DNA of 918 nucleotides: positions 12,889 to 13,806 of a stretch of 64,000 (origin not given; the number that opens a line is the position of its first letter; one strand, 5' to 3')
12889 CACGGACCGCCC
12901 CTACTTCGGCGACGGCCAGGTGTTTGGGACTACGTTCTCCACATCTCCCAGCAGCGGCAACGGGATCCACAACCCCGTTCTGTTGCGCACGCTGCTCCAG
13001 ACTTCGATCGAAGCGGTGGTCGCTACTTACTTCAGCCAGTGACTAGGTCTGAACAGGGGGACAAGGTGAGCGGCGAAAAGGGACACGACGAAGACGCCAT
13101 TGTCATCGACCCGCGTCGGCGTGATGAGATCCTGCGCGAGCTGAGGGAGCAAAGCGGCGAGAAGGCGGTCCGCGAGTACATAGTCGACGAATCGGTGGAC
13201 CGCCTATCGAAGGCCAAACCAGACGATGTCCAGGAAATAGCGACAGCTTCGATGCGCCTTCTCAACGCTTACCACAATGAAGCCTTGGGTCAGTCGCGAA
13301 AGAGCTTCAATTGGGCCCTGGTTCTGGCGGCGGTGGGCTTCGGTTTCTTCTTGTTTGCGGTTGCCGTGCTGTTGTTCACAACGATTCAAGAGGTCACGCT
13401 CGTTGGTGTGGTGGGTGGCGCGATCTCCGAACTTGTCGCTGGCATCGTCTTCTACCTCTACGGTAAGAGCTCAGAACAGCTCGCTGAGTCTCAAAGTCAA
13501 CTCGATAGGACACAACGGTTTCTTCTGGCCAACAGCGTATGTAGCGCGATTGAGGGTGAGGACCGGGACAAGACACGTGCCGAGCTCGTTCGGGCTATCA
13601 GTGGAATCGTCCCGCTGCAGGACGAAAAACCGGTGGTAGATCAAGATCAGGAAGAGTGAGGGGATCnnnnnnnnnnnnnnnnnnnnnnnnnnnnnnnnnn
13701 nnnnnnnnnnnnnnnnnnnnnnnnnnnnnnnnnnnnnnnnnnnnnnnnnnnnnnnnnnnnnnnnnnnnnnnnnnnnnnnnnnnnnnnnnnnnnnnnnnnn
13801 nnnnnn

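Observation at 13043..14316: Lower-GC two-gene module: 2-TM protein plus a protein built from an internal tandem 72-aa duplication, wedged between core genes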

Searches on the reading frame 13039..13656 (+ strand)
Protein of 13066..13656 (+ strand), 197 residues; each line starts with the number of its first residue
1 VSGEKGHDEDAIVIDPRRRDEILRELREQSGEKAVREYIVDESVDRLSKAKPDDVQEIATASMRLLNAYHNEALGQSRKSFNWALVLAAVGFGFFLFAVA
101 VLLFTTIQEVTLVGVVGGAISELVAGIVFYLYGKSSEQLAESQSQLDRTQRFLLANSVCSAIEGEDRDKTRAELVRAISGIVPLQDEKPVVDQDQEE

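Call 4: search_protein_families(library=pfam, proteins=[window:13066-13656:+], max_evalue=10)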
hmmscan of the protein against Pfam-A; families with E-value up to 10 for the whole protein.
window:13066-13656:+ (197 aa): 5 families
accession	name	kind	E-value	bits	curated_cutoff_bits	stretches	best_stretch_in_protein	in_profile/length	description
PF20712.2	CyanoTRADDas_TM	-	2.7e-16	59.9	24.3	1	72-139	1-68/68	Cyanobacterial TRADD-N associated 2-Transmembrane domain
PF07332.16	Phage_holin_3_6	-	0.0093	16.5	28.4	1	81-142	40-97/116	Putative Actinobacterial Holin-X, holin superfamily III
PF20990.2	DUF2207_C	-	0.05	13.7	33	1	30-151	72-208/247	Predicted membrane protein (DUF2207) C-terminal domain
PF18181.6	SLATT_1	-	0.089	13.3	26.3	1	67-145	11-83/122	SMODS and SLOG-associating 2TM effector domain 1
PF13903.11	Claudin_2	-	0.12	12.5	29.1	1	76-103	164-191/192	PMP-22/EMP/MP20/Claudin tight junction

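Call 5: search_protein_families(library=padloc, proteins=[window:13066-13656:+], max_evalue=10)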
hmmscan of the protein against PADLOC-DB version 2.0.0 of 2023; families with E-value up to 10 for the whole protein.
window:13066-13656:+ (197 aa): 0 families

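Call 6: search_protein_families(library=ncbifam, proteins=[window:13066-13656:+], max_evalue=10)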
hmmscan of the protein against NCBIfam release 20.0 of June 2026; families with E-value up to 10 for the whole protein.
window:13066-13656:+ (197 aa): 3 families
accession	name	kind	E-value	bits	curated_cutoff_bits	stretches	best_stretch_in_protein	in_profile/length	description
NF002298.0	PRK01222.1-4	equivalog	0.03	14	215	1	55-90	115-150/209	phosphoribosylanthranilate isomerase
NF006353.0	PRK08578.1-1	subfamily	0.069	12.6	282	1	61-124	93-159/281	preprotein translocase subunit SecF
NF008520.0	PRK11447.1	equivalog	0.13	9.9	858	1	20-72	29-78/1157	cellulose synthase complex outer membrane protein BcsC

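Call 11: find_homologous_proteins(query=window:13066-13656:+)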
Query window:13066-13656:+ (197 aa): 42 proteins with E <= 0.001 among 622 candidates.
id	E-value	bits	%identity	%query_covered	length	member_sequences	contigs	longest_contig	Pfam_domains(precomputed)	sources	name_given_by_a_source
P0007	6.8e-119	412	99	100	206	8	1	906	PF20712.3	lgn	-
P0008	1.5e-98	346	86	100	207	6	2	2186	PF20712.3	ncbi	-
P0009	6.7e-88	311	78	100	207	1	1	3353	PF20712.3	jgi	jgi:hypothetical protein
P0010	1.4e-84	300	73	100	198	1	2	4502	PF20712.3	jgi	jgi:hypothetical protein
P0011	1.5e-74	268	71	95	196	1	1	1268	PF20712.3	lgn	-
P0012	8.7e-66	239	64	95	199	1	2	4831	PF20712.3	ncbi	-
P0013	3.6e-59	218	59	91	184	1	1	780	PF20712.3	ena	-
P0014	3.5e-52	195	54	91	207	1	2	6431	PF20712.3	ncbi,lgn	-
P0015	5.3e-47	178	54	90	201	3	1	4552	PF20712.3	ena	-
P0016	4.3e-43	165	52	77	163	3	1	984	PF20712.3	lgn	-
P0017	4.8e-40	155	46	95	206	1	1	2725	PF20712.3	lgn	-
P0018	5.9e-40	155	47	77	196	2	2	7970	PF20712.3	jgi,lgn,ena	-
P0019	7.0e-40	155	52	71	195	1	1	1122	PF20712.3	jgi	jgi:hypothetical protein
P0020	8.3e-39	151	53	72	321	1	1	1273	PF20712.3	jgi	jgi:transcriptional regulator with XRE-family HTH domain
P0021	1.0e-38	151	48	75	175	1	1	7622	PF20712.3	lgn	-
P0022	1.9e-38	150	50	73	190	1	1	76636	PF20712.3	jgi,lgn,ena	-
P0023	1.3e-37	147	52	71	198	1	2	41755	PF20712.3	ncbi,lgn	ncbi:MAG: hypothetical protein ACFBSF_07835 [Leptolyngbyaceae cyanobacterium]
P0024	1.3e-37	147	46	73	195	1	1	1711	PF20712.3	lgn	-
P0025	2.9e-37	146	51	71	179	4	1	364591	PF20712.3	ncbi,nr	ncbi:hypothetical protein O4G98_05180 [Zoogloeaceae bacterium G21618-S1]|nr:hypothetical protein [Zo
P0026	5.2e-37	145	48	72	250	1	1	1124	PF20712.3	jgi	jgi:hypothetical protein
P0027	6.5e-37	145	47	73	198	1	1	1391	PF20712.3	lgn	-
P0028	7.1e-36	142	46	73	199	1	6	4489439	PF20712.3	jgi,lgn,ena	-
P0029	1.3e-35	141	46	75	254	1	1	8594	PF20712.3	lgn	-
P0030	4.6e-34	136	44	79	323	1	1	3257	PF20712.3,PF13646.13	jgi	jgi:hypothetical protein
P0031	6.8e-34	135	49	68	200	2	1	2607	PF20712.3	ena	-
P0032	8.6e-34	135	45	77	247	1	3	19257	PF20712.3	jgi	jgi:arsenate reductase-like glutaredoxin family protein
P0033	5.3e-33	132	46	75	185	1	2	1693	PF20712.3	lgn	-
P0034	5.9e-32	129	45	76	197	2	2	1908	PF20712.3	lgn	-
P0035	6.0e-32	129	43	75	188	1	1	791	PF20712.3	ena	-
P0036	2.2e-31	127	46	72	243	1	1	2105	PF20712.3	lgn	-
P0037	2.7e-31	127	40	88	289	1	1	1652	PF20712.3,PF08239.18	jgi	jgi:hypothetical protein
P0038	3.5e-29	120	44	71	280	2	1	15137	PF20712.3,PF08239.18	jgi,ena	-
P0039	9.5e-29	118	43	73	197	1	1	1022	PF20712.3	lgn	-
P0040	1.7e-28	118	42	70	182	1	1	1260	PF20712.3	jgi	jgi:hypothetical protein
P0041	1.9e-28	117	45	69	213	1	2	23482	PF20712.3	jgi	jgi:hypothetical protein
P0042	4.4e-28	116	41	76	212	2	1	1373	PF20712.3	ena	-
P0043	1.4e-27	115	42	68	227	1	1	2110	PF20712.3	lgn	-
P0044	9.1e-27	112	42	69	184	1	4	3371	PF20712.3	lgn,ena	-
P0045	3.0e-25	107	39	70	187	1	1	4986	PF20712.3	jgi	jgi:hypothetical protein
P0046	4.6e-16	77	41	60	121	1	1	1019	PF20712.3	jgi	jgi:hypothetical protein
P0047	2.8e-13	68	49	38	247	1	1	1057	PF06415.19,PF01676.24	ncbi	-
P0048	5.4e-6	44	28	69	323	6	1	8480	PF20712.3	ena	-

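Call 30: find_related_loci(query=A2, collection=genome_contigs, flank=6000)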
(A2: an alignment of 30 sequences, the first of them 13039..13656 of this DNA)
Query A2 (206 aa) in genome_contigs; peptide patterns used: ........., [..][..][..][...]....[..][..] (x = any residue, [..] = any of these).
71 stretches matched a pattern; 51 encode a relative of the query (tblastn E <= 1e-3); 51 distinct loci.
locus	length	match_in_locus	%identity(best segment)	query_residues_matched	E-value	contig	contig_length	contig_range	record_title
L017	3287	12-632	85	1-206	6e-114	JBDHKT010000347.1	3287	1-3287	MAG: Gemmatimonadota bacterium isolate BHB10-38_Bin_32 BHB10-38_Bin_32_scaffold_215869, whole genome shotgun sequence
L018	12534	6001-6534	41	24-197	3e-44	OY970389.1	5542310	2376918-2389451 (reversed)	MAG: Pyrinomonadaceae bacterium isolate MFD09206.bin.c.1 genome assembly, chromosome: 1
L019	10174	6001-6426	52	52-190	3e-43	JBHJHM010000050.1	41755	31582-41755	MAG: Leptolyngbyaceae cyanobacterium isolate sb_S12C491_1 S12Ck141_731315, whole genome shotgun sequence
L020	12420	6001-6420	51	51-190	2e-43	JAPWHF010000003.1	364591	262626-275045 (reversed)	Zoogloeaceae bacterium G21618-S1 NODE_3_length_364591_cov_51.6114, whole genome shotgun sequence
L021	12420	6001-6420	50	51-190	1e-42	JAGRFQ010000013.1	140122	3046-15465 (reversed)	MAG: Rhodocyclaceae bacterium isolate HKST-UBA155 2015-01-06_1_(paired)_contig_1278, whole genome shotgun sequence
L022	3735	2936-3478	45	28-206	1e-42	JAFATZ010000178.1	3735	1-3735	MAG: Ktedonobacteraceae bacterium isolate CP_BM_ER_R9_25 BM_ER_R9_k147_2061123, whole genome shotgun sequence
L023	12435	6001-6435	44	51-198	9e-43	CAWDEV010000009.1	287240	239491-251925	MAG: uncultured Chloroflexia bacterium isolate MFD05942.bin.1.268 genome assembly, contig: contig_49399, whole genome sh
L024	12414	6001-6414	54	52-189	2e-42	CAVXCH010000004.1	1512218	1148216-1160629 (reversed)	MAG: uncultured Chloroflexia bacterium isolate MFD01299.bin.1.127 genome assembly, contig: contig_13724, whole genome sh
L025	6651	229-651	48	48-188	2e-41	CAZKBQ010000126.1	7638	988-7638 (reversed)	MAG TPA_asm: uncultured Anaerolineae bacterium isolate SRP290908_co1_178 genome assembly, contig: NODE_14410_length_7638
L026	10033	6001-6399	47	51-183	3e-41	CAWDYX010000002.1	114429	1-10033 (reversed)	MAG: uncultured Chloroflexia bacterium isolate MFD04408.bin.1.46 genome assembly, contig: contig_114076, whole genome sh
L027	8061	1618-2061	41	40-187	6e-40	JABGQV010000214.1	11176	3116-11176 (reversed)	MAG: Anaerolineae bacterium isolate co234_bin64 NODE_9634_length_11176_cov_16.688607, whole genome shotgun sequence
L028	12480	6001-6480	44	29-188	6e-40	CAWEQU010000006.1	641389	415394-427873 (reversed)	MAG: uncultured Chloroflexia bacterium isolate MFD09212.bin.3.261 genome assembly, contig: contig_27860, whole genome sh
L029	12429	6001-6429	44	50-192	5e-38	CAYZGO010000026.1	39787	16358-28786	MAG TPA_asm: uncultured Anaerolineales bacterium isolate binchicken_co100_350 genome assembly, contig: NODE_1407_length_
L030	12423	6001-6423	45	49-189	2e-37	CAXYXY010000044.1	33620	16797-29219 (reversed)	MAG: uncultured Thiothrix sp. isolate ERR13598997_binner123_Refined_34 genome assembly, contig: ERZ24875810.142, whole g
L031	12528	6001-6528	38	23-201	5e-36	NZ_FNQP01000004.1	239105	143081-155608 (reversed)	Thiothrix caldifontis strain DSM 21228, whole genome shotgun sequence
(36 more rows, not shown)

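Call 53: search_protein_families(library=phrogs, proteins=[window:13066-13656:+], max_evalue=1)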
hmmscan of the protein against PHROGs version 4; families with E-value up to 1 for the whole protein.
window:13066-13656:+ (197 aa): 1 family
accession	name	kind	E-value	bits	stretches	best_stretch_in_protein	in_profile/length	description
phrog_34092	-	unknown function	0.13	13.6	1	89-182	6-99/112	-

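Call 65: predict_structure(alignment_id=A2)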
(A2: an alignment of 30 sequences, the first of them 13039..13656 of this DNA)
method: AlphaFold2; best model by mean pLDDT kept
length: 206 residues; sequences in the alignment: 30
mean_pLDDT: 62.6   pTM: 0.37
mean pLDDT of the five models: 62.6, 61.6, 58.7, 57.2, 53.3
residues with pLDDT >= 90: 0; 70-90: 66; 50-70: 100; < 50: 40
segments of 3 or more residues with pLDDT < 50: 1-22, 191-206
pLDDT, mean of each block of 10 residues (from residue 1): 32 31 56 64 62 55 58 65 70 80 83 81 80 76 68 66 68 71 65 39 36
secondary structure, 60 per line:
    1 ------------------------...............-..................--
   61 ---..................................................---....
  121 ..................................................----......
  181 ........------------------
elements in order: H25-39 H41-58 H64-113 H117-170 H175-188

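Call 66: find_encoding_contigs(protein=P0017, flank=5000, max_places=3)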
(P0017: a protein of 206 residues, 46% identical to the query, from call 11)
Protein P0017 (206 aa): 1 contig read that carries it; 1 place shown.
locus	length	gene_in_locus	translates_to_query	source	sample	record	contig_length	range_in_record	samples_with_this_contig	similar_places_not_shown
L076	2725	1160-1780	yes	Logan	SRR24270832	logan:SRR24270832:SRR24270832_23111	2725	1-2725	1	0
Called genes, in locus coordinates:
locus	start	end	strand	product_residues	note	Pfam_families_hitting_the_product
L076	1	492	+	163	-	?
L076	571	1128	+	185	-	-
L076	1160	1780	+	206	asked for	PF20712:CyanoTRADDas_TM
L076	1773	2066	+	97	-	-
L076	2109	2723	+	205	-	?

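Call 72: search_solved_structures(query=A2, max_evalue=10)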
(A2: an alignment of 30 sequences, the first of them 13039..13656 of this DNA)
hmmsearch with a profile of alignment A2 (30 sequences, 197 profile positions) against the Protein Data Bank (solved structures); distinct sequences matched with E-value up to 10: 2.
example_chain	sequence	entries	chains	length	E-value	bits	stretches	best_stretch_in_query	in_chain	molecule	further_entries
9w0x_A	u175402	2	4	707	1.5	11.6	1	76-105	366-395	Protein SYG1 homolog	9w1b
2l2t_A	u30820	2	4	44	1.5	11.6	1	111-133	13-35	Receptor tyrosine-protein kinase erbB-4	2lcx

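Call 74: find_related_loci(query=A2, collection=viral_contigs, flank=5000)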
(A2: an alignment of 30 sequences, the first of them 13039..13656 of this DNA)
Query A2 (206 aa) in viral_contigs; peptide patterns used: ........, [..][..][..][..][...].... (x = any residue, [..] = any of these).
15 stretches matched a pattern, but none encodes a relative of the query by tblastn (E <= 1e-3).
